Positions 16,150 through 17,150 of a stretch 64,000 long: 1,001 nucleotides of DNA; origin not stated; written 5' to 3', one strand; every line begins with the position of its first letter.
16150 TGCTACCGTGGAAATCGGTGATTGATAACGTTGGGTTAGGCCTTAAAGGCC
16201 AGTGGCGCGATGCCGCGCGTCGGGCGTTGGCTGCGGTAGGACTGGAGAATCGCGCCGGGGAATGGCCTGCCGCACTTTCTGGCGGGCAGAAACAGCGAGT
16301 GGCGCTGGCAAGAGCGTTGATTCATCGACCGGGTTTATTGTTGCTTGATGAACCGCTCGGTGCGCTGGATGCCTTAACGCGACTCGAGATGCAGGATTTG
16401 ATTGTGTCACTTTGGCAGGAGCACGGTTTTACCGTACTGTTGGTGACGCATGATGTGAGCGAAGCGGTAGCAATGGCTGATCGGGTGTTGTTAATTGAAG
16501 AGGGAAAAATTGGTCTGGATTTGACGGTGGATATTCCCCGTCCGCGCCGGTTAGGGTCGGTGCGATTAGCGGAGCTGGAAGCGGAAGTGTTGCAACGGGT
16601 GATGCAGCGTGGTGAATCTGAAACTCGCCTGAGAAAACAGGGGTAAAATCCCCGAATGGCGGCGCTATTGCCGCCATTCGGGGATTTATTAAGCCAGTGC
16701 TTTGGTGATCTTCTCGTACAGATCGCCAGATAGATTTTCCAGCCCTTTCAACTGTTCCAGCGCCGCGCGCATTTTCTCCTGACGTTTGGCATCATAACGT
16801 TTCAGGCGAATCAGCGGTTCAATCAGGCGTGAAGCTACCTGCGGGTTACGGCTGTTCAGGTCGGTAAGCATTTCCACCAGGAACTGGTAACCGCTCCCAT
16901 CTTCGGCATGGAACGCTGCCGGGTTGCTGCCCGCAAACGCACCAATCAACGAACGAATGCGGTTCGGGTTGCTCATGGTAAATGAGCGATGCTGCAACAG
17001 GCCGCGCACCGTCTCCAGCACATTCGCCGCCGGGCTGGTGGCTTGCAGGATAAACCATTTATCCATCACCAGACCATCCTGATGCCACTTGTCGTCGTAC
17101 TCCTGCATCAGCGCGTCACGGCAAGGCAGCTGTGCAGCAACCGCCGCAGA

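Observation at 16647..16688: Perfect 18-bp palindrome filling the gap between convergent ssuB and pepN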

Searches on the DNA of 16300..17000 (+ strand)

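Call 6: search_dna_similar(query=window:16400-16940:+, collection=ecoli_genomes, mode=near, max_rows=12, rows=spread)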
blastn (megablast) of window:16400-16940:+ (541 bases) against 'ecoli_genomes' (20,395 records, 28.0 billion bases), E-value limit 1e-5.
Records with a match: 5424; places in all: 5623; records where one place covers at least 80% of the query: 5231.
Genomes with a match: 5424 of 5426; with a place that covers at least 80% of the query: 5231. Places per genome that has any: lowest 1, median 1, highest 3. On chromosomes: 5619 places; on plasmids: 4.
Best place of each record, by identity: >=99% 311; 95-99% 4151; 90-95% 962.
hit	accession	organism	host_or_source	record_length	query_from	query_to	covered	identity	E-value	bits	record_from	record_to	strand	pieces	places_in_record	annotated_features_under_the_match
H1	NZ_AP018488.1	Escherichia coli O157:H7 strain PV15-279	Homo sapiens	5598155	1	541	100%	100.0%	0e+0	1000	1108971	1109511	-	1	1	pepN: aminopeptidase N | ssuB: aliphatic sulfonates ABC transporter ATP-binding protein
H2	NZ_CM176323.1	Escherichia coli strain CAVP880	Homo sapiens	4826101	1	541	100%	97.6%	0e+0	928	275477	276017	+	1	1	pepN: aminopeptidase N | ssuB: aliphatic sulfonates ABC transporter ATP-binding protein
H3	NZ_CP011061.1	Escherichia coli str. Sanji strain Sanji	pheasant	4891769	1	541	100%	95.6%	0e+0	867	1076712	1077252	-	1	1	pepN: aminopeptidase N | ssuB: aliphatic sulfonates ABC transporter ATP-binding protein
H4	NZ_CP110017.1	Escherichia coli strain HE_50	laboratory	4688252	1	541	100%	95.6%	0e+0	867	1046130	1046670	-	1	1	pepN: aminopeptidase N | ssuB: aliphatic sulfonates ABC transporter ATP-binding protein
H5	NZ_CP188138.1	Escherichia coli strain TUM22769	Laboratory developed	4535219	1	541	100%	95.6%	0e+0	867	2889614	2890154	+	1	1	pepN: aminopeptidase N | ssuB: aliphatic sulfonates ABC transporter ATP-binding protein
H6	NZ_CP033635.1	Escherichia coli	chicken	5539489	1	541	100%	94.6%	0e+0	839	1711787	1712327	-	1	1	pepN: aminopeptidase N | ssuB: aliphatic sulfonates ABC transporter ATP-binding protein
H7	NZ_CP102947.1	Escherichia coli strain SCAID WND1-2022 (119)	Homo sapiens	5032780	1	538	99%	94.2%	0e+0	822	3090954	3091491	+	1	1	pepN: aminopeptidase N | ssuB: aliphatic sulfonates ABC transporter ATP-binding protein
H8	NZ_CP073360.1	Escherichia coli strain EC11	urine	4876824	1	541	88%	96.4%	9e-121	788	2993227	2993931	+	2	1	pepN: aminopeptidase N | ssuB: aliphatic sulfonates ABC transporter ATP-binding protein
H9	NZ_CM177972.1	Escherichia coli strain M24FEP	Gallus gallus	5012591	1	541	88%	96.4%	9e-121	788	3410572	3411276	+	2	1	pepN: aminopeptidase N | ssuB: aliphatic sulfonates ABC transporter ATP-binding protein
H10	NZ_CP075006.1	Escherichia coli strain 6629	bovine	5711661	1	541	88%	96.2%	9e-121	782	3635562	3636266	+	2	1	pepN: aminopeptidase N | ssuB: aliphatic sulfonates ABC transporter ATP-binding protein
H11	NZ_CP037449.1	Escherichia coli strain ATCC 25922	missing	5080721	1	541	88%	95.0%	2e-117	749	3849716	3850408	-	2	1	pepN: aminopeptidase N | ssuB: aliphatic sulfonates ABC transporter ATP-binding protein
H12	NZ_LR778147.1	Escherichia coli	sediment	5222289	288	541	47%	94.5%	9e-106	392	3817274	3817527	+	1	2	pepN: aminopeptidase N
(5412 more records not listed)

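Call 7: get_annotated_region(hit=H8, flank=300)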
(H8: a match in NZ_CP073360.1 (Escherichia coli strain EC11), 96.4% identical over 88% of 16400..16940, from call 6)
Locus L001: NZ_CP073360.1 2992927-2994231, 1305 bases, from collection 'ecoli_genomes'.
description: Escherichia coli strain EC11 chromosome, complete genome
organism: Escherichia coli strain EC11 (NCBI taxid 562)
replicon: chromosome; assembly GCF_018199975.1
host: -; source: urine; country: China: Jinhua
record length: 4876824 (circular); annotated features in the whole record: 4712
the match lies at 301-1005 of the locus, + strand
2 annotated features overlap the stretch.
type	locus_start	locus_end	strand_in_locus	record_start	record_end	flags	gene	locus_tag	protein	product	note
CDS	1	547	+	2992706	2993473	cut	ssuB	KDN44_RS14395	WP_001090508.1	aliphatic sulfonates ABC transporter ATP-binding protein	-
CDS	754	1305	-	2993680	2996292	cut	pepN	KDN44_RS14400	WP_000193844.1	aminopeptidase N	-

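Call 8: get_annotated_region(hit=H11, flank=300)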
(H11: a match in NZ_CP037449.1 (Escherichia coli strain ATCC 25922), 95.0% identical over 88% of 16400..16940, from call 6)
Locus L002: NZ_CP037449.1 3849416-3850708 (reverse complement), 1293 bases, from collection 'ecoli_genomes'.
description: Escherichia coli strain ATCC 25922 chromosome, complete genome
organism: Escherichia coli strain ATCC 25922 (NCBI taxid 562)
replicon: chromosome; assembly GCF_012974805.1
host: -; source: missing; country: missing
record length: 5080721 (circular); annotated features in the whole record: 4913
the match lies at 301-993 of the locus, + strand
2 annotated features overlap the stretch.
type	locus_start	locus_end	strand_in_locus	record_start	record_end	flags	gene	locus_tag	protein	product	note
CDS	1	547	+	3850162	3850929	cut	ssuB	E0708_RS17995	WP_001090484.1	aliphatic sulfonates ABC transporter ATP-binding protein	-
CDS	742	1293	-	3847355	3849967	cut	pepN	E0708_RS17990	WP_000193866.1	aminopeptidase N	-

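Call 9: get_annotated_region(hit=H12, flank=1500)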
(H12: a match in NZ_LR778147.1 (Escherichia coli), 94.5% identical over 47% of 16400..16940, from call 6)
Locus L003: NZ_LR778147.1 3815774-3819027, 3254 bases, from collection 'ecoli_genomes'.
description: Escherichia coli isolate SC418 chromosome 1
organism: Escherichia coli (NCBI taxid 562)
replicon: chromosome; assembly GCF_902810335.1
host: -; source: sediment; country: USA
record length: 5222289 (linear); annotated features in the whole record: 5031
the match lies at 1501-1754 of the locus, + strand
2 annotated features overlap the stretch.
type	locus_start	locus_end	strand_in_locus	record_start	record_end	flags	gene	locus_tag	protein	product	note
CDS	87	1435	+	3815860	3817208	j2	-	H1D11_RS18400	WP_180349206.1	IS3-like element IS1397 family transposase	programmed frameshift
CDS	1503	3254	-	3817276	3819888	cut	pepN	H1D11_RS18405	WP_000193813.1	aminopeptidase N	-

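Call 10: get_annotated_region(hit=H3, flank=300)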
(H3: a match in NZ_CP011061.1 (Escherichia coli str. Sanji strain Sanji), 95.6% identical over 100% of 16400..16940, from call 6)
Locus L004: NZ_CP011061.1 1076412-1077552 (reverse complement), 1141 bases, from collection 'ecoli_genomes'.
description: Escherichia coli str. Sanji chromosome, complete genome
organism: Escherichia coli str. Sanji strain Sanji (NCBI taxid 1441627)
replicon: chromosome; assembly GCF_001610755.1
host: pheasant; source: pheasant duodenum; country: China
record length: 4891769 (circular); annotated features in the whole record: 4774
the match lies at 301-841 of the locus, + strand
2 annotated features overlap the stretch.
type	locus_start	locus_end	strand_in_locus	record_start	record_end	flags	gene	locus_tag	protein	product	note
CDS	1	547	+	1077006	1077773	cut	ssuB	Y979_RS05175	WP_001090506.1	aliphatic sulfonates ABC transporter ATP-binding protein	-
CDS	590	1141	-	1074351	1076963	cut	pepN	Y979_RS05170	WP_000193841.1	aminopeptidase N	-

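Call 17: search_dna_similar(query=window:16625-16710:+, collection=ecoli_genomes, mode=distant, max_rows=30, rows=spread, max_evalue=0.001)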
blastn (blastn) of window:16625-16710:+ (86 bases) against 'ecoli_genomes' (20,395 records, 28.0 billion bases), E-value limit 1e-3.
Records with a match: 3172; places in all: 3523; records where one place covers at least 80% of the query: 3172.
Genomes with a match: 3172 of 5426; with a place that covers at least 80% of the query: 3172. Places per genome that has any: lowest 1, median 1, highest 2. On chromosomes: 3521 places; on plasmids: 2.
Best place of each record, by identity: >=99% 310; 95-99% 274; 90-95% 2588.
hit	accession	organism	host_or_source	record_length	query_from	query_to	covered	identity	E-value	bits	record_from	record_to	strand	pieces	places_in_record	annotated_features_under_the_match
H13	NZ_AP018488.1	Escherichia coli O157:H7 strain PV15-279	Homo sapiens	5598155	1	86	100%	100.0%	1e-35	156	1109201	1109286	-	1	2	pepN: aminopeptidase N | ssuB: aliphatic sulfonates ABC transporter ATP-binding protein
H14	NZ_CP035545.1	Escherichia coli strain FSIS11705876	comminuted beef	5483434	1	86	100%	100.0%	1e-35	156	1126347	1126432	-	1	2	pepN: aminopeptidase N | ssuB: aliphatic sulfonates ABC transporter ATP-binding protein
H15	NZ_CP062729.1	Escherichia coli O157:H7 strain Z1811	Bovine Faeces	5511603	1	86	100%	100.0%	1e-35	156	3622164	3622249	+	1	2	ssuB: aliphatic sulfonates ABC transporter ATP-binding protein | pepN: aminopeptidase N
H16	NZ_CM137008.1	Escherichia coli strain 3CM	Mink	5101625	1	86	100%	98.8%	5e-34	151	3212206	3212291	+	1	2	ssuB: aliphatic sulfonates ABC transporter ATP-binding protein | pepN: aminopeptidase N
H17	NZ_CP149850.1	Escherichia coli strain 2023CK-01687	Homo sapiens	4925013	1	86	100%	97.7%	7e-33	147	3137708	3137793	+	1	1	ssuB: aliphatic sulfonates ABC transporter ATP-binding protein | pepN: aminopeptidase N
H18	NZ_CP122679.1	Escherichia coli strain ETEC4069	Sus scrofa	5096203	1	86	100%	95.3%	3e-30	138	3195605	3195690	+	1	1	ssuB: aliphatic sulfonates ABC transporter ATP-binding protein | pepN: aminopeptidase N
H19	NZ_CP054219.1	Escherichia coli strain EcPF18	Homo sapiens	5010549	1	86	100%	94.2%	1e-28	133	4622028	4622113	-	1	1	pepN: aminopeptidase N | ssuB: aliphatic sulfonates ABC transporter ATP-binding protein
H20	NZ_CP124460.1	Escherichia coli strain AVS0947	environmental: river/lake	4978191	1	86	100%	94.2%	1e-28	133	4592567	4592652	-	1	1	pepN: aminopeptidase N | ssuB: aliphatic sulfonates ABC transporter ATP-binding protein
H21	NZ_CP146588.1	Escherichia coli strain A1.S1.126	Homo sapiens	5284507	1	86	100%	94.2%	1e-28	133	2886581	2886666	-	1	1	pepN: aminopeptidase N | ssuB: aliphatic sulfonates ABC transporter ATP-binding protein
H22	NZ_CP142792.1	Escherichia coli strain SX48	Sheep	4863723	1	86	100%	94.2%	1e-28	133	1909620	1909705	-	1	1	pepN: aminopeptidase N | ssuB: aliphatic sulfonates ABC transporter ATP-binding protein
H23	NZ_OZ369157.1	Escherichia coli strain CNR20191027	Homo sapiens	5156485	1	86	100%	94.2%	1e-28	133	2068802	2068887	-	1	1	pepN: aminopeptidase N | ssuB: aliphatic sulfonates ABC transporter ATP-binding protein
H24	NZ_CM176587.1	Escherichia coli strain cS53a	Homo sapiens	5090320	1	86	100%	94.2%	1e-28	133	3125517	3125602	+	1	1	ssuB: aliphatic sulfonates ABC transporter ATP-binding protein | pepN: aminopeptidase N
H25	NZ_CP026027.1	Escherichia coli strain LIM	Essential oils isolation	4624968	1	86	100%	93.0%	2e-27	129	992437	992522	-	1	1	pepN: aminopeptidase N | ssuB: aliphatic sulfonates ABC transporter ATP-binding protein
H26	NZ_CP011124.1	Escherichia coli strain USML2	Elaeis guineensis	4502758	1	86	100%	93.0%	2e-27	129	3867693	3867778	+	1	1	ssuB: aliphatic sulfonates ABC transporter ATP-binding protein | pepN: aminopeptidase N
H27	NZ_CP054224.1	Escherichia coli strain EcPF16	Homo sapiens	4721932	1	86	100%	93.0%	2e-27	129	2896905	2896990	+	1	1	ssuB: aliphatic sulfonates ABC transporter ATP-binding protein | pepN: aminopeptidase N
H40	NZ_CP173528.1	Escherichia coli strain 98210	Homo sapiens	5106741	1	86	100%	91.9%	9e-25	121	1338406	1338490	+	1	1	ssuB: aliphatic sulfonates ABC transporter ATP-binding protein | pepN: aminopeptidase N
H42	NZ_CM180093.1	Escherichia coli strain 23GD11002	Homo sapiens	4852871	17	86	81%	91.4%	9e-19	100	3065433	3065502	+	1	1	pepN: aminopeptidase N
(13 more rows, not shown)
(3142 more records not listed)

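Call 19: get_annotated_region(hit=H17, flank=60)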
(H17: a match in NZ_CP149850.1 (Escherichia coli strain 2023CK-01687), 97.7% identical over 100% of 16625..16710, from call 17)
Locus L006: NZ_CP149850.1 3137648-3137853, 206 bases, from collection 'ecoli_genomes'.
description: Escherichia coli strain 2023CK-01687 chromosome, complete genome
organism: Escherichia coli strain 2023CK-01687 (NCBI taxid 562)
replicon: chromosome; assembly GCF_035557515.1
host: Homo sapiens; source: urine; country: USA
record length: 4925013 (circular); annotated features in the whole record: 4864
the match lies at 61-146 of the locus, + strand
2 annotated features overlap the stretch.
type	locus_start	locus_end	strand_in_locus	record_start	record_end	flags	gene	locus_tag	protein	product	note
CDS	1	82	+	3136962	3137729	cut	ssuB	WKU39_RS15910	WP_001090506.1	aliphatic sulfonates ABC transporter ATP-binding protein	-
CDS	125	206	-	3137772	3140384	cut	pepN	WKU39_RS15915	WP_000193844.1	aminopeptidase N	-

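Call 20: get_annotated_region(hit=H18, flank=60)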
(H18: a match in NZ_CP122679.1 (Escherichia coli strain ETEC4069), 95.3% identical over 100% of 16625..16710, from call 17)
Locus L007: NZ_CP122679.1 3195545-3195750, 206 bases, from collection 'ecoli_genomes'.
description: Escherichia coli strain ETEC4069 chromosome, complete genome
organism: Escherichia coli strain ETEC4069 (NCBI taxid 562)
replicon: chromosome; assembly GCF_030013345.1
host: Sus scrofa; source: feces; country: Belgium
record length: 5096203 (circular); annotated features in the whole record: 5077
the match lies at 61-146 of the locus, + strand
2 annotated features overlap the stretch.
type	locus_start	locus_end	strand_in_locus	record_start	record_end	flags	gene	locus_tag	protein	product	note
CDS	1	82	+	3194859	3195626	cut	ssuB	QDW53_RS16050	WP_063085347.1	aliphatic sulfonates ABC transporter ATP-binding protein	-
CDS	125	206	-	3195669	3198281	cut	pepN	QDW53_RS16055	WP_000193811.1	aminopeptidase N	-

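Call 21: get_annotated_region(hit=H20, flank=60)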
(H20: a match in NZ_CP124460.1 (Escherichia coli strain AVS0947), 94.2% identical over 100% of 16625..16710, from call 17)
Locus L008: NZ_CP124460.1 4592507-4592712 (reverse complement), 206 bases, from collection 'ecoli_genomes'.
description: Escherichia coli strain AVS0947 chromosome, complete genome
organism: Escherichia coli strain AVS0947 (NCBI taxid 562)
replicon: chromosome; assembly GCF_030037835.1
host: -; source: environmental: river/lake; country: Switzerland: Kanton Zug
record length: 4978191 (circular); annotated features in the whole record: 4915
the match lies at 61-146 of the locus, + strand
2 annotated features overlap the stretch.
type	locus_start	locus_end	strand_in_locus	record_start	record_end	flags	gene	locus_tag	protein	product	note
CDS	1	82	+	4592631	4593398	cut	ssuB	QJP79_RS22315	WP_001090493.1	aliphatic sulfonates ABC transporter ATP-binding protein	-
CDS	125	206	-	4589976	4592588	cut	pepN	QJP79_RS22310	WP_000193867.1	aminopeptidase N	-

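Call 22: get_annotated_region(hit=H40, flank=60)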
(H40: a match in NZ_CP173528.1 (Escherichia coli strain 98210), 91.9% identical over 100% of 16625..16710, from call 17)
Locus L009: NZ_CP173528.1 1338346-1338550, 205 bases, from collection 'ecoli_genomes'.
description: Escherichia coli strain 98210 chromosome, complete genome
organism: Escherichia coli strain 98210 (NCBI taxid 562)
replicon: chromosome; assembly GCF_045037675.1
host: Homo sapiens; source: blood; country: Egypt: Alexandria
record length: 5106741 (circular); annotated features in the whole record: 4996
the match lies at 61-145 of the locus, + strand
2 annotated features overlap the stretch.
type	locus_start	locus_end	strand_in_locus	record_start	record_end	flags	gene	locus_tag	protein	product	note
CDS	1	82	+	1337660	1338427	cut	ssuB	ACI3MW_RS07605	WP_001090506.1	aliphatic sulfonates ABC transporter ATP-binding protein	-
CDS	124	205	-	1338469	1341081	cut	pepN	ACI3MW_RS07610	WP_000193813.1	aminopeptidase N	-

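Call 23: get_annotated_region(hit=H42, flank=1500)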
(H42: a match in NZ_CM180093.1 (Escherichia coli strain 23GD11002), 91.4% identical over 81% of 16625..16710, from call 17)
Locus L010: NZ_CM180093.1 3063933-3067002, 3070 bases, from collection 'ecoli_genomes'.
description: Escherichia coli strain 23GD11002 chromosome, whole genome shotgun sequence
organism: Escherichia coli strain 23GD11002 (NCBI taxid 562)
replicon: chromosome; assembly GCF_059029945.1
host: Homo sapiens; source: -; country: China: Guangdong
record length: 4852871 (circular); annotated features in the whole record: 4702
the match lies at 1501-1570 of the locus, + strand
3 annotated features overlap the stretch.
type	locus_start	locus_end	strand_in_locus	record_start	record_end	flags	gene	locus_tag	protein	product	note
CDS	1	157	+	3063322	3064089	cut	ssuB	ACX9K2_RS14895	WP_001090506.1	aliphatic sulfonates ABC transporter ATP-binding protein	-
CDS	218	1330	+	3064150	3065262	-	-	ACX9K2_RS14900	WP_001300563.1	IS4-like element IS421 family transposase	-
CDS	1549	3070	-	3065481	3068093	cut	pepN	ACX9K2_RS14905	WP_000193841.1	aminopeptidase N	-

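Call 29: search_rna_families(source=window, start=16300, end=17000, threshold=evalue, max_evalue=10)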
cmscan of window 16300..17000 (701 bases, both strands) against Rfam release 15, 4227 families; matches with E-value up to 10: 4.
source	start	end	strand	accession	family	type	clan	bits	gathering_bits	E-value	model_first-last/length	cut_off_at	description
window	16646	16688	-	RF04119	MIR1858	Gene; miRNA;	-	19.7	137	1.1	1-197/197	no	MIR1858 microRNA precursor family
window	16640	16696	-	RF03944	mir-935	Gene; miRNA;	-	18.6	73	7.3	1-91/91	no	mir-935 microRNA precursor family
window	16639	16696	+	RF01101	TLS-PK6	Cis-reg;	-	15.8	44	2.7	1-40/40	no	Pseudoknot of tRNA-like structure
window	16649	16684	-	RF02069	STnc70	Gene; sRNA;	-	14.9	40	2.1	35-69/149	no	Enterobacterial sRNA STnc70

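Call 45: search_dna_similar(query=window:16636-16700:+, collection=ecoli_genomes, mode=near, max_rows=60, rows=spread, max_evalue=0.001)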
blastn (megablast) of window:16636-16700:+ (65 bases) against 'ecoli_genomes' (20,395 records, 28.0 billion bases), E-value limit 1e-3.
Records with a match: 3109; places in all: 3110; records where one place covers at least 80% of the query: 3109.
Genomes with a match: 3109 of 5426; with a place that covers at least 80% of the query: 3109. Places per genome that has any: lowest 1, median 1, highest 2. On chromosomes: 3109 places; on plasmids: 1.
Best place of each record, by identity: >=99% 310; 95-99% 208; 90-95% 2591.
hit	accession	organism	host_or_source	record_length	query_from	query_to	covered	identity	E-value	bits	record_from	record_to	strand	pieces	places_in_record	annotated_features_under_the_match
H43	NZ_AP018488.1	Escherichia coli O157:H7 strain PV15-279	Homo sapiens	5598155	1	65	100%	100.0%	3e-25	121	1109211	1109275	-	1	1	pepN: aminopeptidase N | ssuB: aliphatic sulfonates ABC transporter ATP-binding protein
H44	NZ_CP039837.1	Escherichia coli O55:H7 strain USDA5905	Food (meat)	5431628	1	65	100%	100.0%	3e-25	121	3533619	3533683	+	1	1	pepN: aminopeptidase N | ssuB: aliphatic sulfonates ABC transporter ATP-binding protein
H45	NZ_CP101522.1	Escherichia coli O157:H7 strain MD2019EC2705C4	lettuce from ready salad pack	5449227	1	65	100%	100.0%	3e-25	121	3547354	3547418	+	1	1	pepN: aminopeptidase N | ssuB: aliphatic sulfonates ABC transporter ATP-binding protein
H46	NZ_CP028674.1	Escherichia coli strain 115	cattle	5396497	1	65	100%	100.0%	3e-25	121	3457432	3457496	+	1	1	pepN: aminopeptidase N | ssuB: aliphatic sulfonates ABC transporter ATP-binding protein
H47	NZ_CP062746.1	Escherichia coli O157:H7 strain Z1504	Bovine Faeces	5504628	1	65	100%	100.0%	3e-25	121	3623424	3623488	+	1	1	pepN: aminopeptidase N | ssuB: aliphatic sulfonates ABC transporter ATP-binding protein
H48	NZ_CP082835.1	Escherichia coli strain 1613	Homo sapiens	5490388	1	65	100%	100.0%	3e-25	121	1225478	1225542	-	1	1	pepN: aminopeptidase N | ssuB: aliphatic sulfonates ABC transporter ATP-binding protein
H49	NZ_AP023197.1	Escherichia coli strain TUM18780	Homo sapiens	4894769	1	65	100%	98.5%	2e-23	115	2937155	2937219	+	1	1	pepN: aminopeptidase N | ssuB: aliphatic sulfonates ABC transporter ATP-binding protein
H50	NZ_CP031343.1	Escherichia coli O145 strain RM10425-C1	cattle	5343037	1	65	100%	96.9%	7e-22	110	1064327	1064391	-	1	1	pepN: aminopeptidase N | ssuB: aliphatic sulfonates ABC transporter ATP-binding protein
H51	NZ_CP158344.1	Escherichia coli strain 116333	Homo sapiens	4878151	1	65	100%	96.9%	7e-22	110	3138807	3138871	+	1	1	pepN: aminopeptidase N | ssuB: aliphatic sulfonates ABC transporter ATP-binding protein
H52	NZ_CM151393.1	Escherichia coli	Homo sapiens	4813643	1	65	100%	96.9%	7e-22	110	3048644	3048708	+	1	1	pepN: aminopeptidase N | ssuB: aliphatic sulfonates ABC transporter ATP-binding protein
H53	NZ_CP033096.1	Escherichia coli strain CP53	pig feces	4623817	1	65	100%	93.8%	2e-18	99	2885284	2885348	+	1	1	pepN: aminopeptidase N | ssuB: aliphatic sulfonates ABC transporter ATP-binding protein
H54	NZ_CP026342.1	Escherichia coli strain 9FA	not applicable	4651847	1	65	100%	93.8%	2e-18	99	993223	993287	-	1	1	pepN: aminopeptidase N | ssuB: aliphatic sulfonates ABC transporter ATP-binding protein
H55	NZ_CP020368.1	Escherichia coli strain BLR(DE3)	commercial strain obtained from Novagen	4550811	1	65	100%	93.8%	2e-18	99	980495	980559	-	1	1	pepN: aminopeptidase N | ssuB: aliphatic sulfonates ABC transporter ATP-binding protein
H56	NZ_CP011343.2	Escherichia coli K-12 strain K-12 substr. GM4792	-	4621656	1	65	100%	93.8%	2e-18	99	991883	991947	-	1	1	pepN: aminopeptidase N | ssuB: aliphatic sulfonates ABC transporter ATP-binding protein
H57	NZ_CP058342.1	Escherichia coli strain W60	Homo sapiens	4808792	1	65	100%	93.8%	2e-18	99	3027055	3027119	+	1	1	pepN: aminopeptidase N | ssuB: aliphatic sulfonates ABC transporter ATP-binding protein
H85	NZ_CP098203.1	Escherichia coli strain Z0117EC0055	Canis lupus familiaris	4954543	1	65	100%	92.3%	7e-17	94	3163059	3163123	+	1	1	pepN: aminopeptidase N | ssuB: aliphatic sulfonates ABC transporter ATP-binding protein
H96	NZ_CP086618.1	Escherichia coli strain RIVM_C039227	Homo sapiens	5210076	1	65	100%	92.3%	3e-16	92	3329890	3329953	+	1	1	pepN: aminopeptidase N | ssuB: aliphatic sulfonates ABC transporter ATP-binding protein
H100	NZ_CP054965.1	Escherichia coli strain STIN_95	Shatin WWTPs_95 WWTPs influent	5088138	1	65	100%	90.8%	3e-15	88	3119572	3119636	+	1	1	pepN: aminopeptidase N | ssuB: aliphatic sulfonates ABC transporter ATP-binding protein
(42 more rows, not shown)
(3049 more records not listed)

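Call 46: get_annotated_region(hit=H49, flank=30)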
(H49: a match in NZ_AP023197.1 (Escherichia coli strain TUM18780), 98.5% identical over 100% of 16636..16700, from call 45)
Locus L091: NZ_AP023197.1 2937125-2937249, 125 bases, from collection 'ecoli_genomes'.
description: Escherichia coli strain TUM18780 chromosome, complete genome
organism: Escherichia coli strain TUM18780 (NCBI taxid 562)
replicon: chromosome; assembly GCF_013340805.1
host: Homo sapiens; source: -; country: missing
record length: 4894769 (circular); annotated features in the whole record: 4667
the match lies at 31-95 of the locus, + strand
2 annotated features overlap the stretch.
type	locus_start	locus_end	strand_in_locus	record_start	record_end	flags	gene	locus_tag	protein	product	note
CDS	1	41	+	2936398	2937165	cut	ssuB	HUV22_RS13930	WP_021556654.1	aliphatic sulfonates ABC transporter ATP-binding protein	-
CDS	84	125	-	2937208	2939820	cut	pepN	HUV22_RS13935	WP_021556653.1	aminopeptidase N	-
